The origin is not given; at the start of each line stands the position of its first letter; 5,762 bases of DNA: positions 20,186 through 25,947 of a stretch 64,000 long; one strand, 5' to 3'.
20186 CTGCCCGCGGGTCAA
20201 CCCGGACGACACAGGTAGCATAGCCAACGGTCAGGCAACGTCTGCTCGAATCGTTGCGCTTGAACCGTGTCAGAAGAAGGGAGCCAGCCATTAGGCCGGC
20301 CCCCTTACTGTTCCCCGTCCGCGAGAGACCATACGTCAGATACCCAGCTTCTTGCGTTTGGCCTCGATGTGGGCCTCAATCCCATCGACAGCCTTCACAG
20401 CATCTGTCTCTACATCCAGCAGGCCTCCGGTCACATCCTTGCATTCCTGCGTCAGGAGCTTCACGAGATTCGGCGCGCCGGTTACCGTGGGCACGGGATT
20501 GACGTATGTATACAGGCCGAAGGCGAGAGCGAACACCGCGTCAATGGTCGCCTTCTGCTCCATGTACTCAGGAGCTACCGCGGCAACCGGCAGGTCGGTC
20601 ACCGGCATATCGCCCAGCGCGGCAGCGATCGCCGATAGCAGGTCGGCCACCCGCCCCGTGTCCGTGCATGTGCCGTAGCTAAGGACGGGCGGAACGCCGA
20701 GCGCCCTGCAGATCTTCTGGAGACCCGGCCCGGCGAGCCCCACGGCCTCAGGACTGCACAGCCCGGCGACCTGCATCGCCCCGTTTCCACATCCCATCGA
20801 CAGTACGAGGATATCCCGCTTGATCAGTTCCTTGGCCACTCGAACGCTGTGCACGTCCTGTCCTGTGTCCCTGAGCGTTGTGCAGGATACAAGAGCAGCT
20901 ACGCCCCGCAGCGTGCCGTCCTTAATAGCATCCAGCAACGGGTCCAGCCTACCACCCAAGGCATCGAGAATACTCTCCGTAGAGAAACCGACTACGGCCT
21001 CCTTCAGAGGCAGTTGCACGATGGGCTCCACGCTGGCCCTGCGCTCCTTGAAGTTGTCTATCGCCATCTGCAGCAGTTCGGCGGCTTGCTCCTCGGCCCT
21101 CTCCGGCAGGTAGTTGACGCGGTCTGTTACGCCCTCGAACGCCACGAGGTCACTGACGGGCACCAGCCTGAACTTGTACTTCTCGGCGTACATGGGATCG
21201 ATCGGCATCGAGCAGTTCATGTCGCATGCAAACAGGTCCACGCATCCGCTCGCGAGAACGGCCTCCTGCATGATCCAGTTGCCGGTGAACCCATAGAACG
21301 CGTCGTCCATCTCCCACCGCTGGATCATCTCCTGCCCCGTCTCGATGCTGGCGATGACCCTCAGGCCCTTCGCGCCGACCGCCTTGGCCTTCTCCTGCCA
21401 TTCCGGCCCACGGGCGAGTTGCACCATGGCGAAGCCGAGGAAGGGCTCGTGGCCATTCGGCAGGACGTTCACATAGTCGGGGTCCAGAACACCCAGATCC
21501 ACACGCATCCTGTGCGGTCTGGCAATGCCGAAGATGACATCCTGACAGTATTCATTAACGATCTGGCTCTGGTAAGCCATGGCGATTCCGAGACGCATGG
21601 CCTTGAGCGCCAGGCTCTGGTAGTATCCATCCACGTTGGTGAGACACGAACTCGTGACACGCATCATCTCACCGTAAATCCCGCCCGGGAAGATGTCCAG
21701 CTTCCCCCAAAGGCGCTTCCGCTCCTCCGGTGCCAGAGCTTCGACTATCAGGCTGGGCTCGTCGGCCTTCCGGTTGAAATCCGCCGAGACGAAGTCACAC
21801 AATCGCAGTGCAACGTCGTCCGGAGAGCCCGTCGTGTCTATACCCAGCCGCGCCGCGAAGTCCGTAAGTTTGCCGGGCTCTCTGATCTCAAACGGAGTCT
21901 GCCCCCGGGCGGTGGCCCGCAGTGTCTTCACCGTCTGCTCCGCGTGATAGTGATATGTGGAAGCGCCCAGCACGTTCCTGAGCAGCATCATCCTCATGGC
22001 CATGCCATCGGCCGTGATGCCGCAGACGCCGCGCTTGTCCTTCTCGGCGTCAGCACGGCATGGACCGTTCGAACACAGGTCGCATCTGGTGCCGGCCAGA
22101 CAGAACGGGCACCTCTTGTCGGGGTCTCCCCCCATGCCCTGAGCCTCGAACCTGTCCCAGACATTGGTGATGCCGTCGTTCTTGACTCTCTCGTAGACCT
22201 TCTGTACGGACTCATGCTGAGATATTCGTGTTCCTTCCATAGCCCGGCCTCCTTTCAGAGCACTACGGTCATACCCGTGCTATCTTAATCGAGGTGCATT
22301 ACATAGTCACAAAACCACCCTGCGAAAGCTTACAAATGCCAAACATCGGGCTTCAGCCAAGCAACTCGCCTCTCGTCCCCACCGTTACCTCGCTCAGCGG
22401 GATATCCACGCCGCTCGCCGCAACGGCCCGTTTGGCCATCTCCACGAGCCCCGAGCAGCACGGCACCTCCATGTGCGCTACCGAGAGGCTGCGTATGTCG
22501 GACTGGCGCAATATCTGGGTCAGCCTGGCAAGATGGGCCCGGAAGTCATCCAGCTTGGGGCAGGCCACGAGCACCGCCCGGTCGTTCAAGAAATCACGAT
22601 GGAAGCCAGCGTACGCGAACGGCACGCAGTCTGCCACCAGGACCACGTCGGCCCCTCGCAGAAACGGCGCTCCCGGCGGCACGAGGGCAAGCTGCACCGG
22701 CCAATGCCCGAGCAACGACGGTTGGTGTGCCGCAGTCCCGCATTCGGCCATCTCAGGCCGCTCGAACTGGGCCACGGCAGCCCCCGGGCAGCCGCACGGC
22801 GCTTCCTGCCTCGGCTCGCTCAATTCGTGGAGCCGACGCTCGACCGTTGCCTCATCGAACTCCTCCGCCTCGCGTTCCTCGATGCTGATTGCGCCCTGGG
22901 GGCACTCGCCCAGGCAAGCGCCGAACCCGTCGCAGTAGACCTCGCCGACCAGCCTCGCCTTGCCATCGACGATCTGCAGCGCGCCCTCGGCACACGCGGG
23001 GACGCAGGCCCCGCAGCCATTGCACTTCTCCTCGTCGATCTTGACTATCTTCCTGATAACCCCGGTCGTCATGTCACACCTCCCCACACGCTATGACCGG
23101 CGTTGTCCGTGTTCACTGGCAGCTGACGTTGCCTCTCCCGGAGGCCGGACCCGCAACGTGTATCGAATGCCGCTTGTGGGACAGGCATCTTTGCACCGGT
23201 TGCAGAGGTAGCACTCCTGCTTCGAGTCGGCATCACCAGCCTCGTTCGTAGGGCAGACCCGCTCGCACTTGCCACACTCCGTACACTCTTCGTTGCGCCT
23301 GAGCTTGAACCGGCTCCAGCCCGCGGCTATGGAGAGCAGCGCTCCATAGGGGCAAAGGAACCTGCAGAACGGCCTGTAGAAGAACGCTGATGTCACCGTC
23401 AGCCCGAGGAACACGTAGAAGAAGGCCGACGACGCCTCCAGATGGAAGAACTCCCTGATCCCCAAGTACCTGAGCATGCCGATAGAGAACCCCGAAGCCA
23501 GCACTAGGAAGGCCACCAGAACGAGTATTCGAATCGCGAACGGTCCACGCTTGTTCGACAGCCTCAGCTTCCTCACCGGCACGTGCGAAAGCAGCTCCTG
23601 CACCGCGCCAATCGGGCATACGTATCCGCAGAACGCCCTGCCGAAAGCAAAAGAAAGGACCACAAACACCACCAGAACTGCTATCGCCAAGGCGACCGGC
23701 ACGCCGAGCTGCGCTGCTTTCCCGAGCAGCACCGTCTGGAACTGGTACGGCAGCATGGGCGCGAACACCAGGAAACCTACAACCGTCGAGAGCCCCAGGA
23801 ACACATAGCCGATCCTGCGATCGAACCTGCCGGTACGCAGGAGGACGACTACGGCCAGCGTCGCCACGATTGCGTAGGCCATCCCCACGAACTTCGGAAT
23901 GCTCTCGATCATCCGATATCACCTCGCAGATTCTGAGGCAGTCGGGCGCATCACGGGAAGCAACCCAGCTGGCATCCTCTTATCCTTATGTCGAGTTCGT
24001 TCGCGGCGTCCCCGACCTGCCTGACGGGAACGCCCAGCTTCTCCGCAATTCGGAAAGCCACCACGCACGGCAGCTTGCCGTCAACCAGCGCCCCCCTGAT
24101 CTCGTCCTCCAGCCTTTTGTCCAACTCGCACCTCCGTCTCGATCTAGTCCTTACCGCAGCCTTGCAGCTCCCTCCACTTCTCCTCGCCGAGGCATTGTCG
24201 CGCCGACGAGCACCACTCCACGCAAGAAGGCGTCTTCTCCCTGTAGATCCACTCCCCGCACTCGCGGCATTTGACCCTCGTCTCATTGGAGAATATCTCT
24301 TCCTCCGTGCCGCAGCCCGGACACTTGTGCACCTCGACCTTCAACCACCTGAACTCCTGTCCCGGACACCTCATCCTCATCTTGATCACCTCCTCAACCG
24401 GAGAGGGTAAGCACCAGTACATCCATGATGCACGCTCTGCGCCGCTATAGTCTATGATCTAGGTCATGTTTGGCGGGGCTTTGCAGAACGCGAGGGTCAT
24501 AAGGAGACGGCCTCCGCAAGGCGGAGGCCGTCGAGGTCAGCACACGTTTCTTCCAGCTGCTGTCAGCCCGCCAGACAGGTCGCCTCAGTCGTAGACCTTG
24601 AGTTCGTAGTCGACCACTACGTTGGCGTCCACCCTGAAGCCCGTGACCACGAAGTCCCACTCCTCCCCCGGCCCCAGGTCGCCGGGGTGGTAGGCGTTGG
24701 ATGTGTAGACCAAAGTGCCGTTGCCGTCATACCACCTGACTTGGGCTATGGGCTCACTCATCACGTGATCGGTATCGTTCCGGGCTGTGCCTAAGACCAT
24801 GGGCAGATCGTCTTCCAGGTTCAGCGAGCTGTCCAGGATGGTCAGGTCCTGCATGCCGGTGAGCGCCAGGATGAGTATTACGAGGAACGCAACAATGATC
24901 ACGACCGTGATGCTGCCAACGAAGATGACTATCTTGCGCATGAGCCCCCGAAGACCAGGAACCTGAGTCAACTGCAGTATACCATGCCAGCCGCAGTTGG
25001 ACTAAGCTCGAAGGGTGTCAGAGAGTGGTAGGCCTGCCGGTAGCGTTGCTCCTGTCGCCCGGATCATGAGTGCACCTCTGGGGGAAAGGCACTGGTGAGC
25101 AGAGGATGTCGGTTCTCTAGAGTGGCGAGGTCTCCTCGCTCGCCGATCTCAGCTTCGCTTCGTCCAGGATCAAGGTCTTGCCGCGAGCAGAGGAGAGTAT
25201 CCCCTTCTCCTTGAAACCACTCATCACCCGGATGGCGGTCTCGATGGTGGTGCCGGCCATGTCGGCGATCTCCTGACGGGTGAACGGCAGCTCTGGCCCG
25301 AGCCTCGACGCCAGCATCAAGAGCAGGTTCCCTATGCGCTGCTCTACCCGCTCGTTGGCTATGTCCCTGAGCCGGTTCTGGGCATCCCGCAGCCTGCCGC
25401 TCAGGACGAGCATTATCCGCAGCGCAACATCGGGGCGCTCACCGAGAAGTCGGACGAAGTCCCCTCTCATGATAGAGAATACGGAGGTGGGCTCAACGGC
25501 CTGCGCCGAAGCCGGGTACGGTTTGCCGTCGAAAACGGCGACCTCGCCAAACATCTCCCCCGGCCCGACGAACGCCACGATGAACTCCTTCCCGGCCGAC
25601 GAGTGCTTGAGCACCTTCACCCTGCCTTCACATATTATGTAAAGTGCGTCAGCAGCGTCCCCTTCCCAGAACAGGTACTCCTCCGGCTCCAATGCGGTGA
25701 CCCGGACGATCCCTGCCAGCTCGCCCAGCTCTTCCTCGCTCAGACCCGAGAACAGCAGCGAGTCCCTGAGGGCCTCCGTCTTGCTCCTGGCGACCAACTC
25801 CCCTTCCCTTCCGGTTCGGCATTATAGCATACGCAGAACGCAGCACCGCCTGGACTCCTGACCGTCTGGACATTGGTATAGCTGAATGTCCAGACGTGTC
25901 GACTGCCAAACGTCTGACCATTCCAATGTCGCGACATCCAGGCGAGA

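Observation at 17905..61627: Dispersed family of 8-bp-phased intergenic repeats (unit about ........; core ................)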

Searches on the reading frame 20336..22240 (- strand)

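Call 45: search_protein_families(library=pfam, proteins=[window:20336-22240:-], max_evalue=0.001)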
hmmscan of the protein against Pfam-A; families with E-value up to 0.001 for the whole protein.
window:20336-22240:- (634 aa): 1 family
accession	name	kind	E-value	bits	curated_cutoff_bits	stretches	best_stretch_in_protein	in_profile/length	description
PF03063.25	Prismane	-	4.4e-138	461.6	27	1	53-614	3-512/513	Prismane/CO dehydrogenase family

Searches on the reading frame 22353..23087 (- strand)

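Call 45: search_protein_families(library=pfam, proteins=[window:22353-23087:-], max_evalue=0.001)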
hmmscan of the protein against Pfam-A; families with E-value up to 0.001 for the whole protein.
window:22353-23087:- (244 aa): 8 families
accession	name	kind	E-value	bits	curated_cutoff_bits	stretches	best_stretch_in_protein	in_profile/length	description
PF12838.12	Fer4_7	-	2.8e-09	37.8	27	2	21-66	1-52/52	4Fe-4S dicluster domain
PF13237.11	Fer4_10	-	3.7e-08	33.6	25.5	1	15-63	2-53/53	4Fe-4S dicluster domain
PF12837.12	Fer4_6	-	1.6e-07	31.3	25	1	14-37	1-24/24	4Fe-4S binding domain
PF13187.11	Fer4_9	-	6.7e-07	29.7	27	1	21-67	1-52/52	4Fe-4S dicluster domain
PF00037.32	Fer4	-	1.4e-06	28.3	21.1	1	15-36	1-22/24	4Fe-4S binding domain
PF14697.11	Fer4_21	-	2.4e-06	28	35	1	16-68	2-58/59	4Fe-4S dicluster domain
PF12797.12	Fer4_2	-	6e-06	26.3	24.5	1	14-33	2-21/22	4Fe-4S binding domain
PF13484.11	Fer4_16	-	0.00084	20.5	30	0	21-39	1-19/66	4Fe-4S double cluster binding domain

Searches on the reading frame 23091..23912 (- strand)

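Call 45: search_protein_families(library=pfam, proteins=[window:23091-23912:-], max_evalue=0.001)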
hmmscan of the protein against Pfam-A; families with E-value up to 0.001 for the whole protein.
window:23091-23912:- (273 aa): 10 families
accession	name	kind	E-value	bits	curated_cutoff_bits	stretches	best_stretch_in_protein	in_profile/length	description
PF12801.12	Fer4_5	-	7.3e-20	71.1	22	2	75-118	4-47/48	4Fe-4S binding domain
PF00037.32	Fer4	-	8.6e-08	32.1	21.1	1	208-223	6-21/24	4Fe-4S binding domain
PF12838.12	Fer4_7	-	1.7e-07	32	27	1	183-223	8-51/52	4Fe-4S dicluster domain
PF25160.1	LdpA_Fe-S-bd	-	9.6e-07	28.9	27.6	0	183-224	9-42/49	LdpA Fe-S cluster-binding domain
PF14697.11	Fer4_21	-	2e-06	28.3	35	1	183-224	14-55/59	4Fe-4S dicluster domain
PF13187.11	Fer4_9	-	2.1e-06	28.1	27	1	183-223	8-50/52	4Fe-4S dicluster domain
PF13484.11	Fer4_16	-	4.3e-06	27.8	30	0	233-256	1-25/66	4Fe-4S double cluster binding domain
PF13237.11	Fer4_10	-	9.6e-06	25.9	25.5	0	206-225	5-27/53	4Fe-4S dicluster domain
PF13746.11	Fer4_18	-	3.6e-05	24.4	27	0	206-245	57-96/114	4Fe-4S dicluster domain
PF13183.11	Fer4_8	-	0.00053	20.9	27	0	208-223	52-67/68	4Fe-4S dicluster domain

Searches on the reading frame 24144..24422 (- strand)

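Call 45: search_protein_families(library=pfam, proteins=[window:24144-24422:-], max_evalue=0.001)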
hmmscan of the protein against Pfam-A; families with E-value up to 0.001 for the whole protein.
window:24144-24422:- (92 aa): 1 family
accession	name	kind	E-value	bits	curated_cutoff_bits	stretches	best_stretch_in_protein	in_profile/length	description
PF01667.23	Ribosomal_S27e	-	2.3e-05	24.4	24.5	1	33-58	9-35/55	Ribosomal protein S27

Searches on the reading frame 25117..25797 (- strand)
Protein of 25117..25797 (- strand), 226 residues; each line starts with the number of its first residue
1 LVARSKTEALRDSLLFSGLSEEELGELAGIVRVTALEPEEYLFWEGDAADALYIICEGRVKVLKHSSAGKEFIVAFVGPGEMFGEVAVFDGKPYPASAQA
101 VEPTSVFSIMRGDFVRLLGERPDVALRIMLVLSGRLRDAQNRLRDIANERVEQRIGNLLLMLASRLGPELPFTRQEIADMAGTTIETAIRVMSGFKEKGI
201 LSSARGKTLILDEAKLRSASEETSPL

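Call 45: search_protein_families(library=pfam, proteins=[window:25117-25797:-], max_evalue=0.001)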
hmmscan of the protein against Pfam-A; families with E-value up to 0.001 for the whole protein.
window:25117-25797:- (226 aa): 4 families
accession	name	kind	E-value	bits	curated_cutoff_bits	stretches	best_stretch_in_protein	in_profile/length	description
PF00027.35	cNMP_binding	-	5.7e-26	90.8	27.5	1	36-119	4-87/89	Cyclic nucleotide-binding domain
PF13545.12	HTH_Crp_2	-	1.1e-17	64.1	27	1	153-218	1-69/70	Crp-like helix-turn-helix domain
PF00325.26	Crp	-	8.2e-08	32.3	21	1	170-200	1-31/32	Bacterial regulatory proteins, crp family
PF02082.26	Rrf2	-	0.0006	20.4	30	0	159-207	12-59/132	Iron-dependent Transcriptional regulator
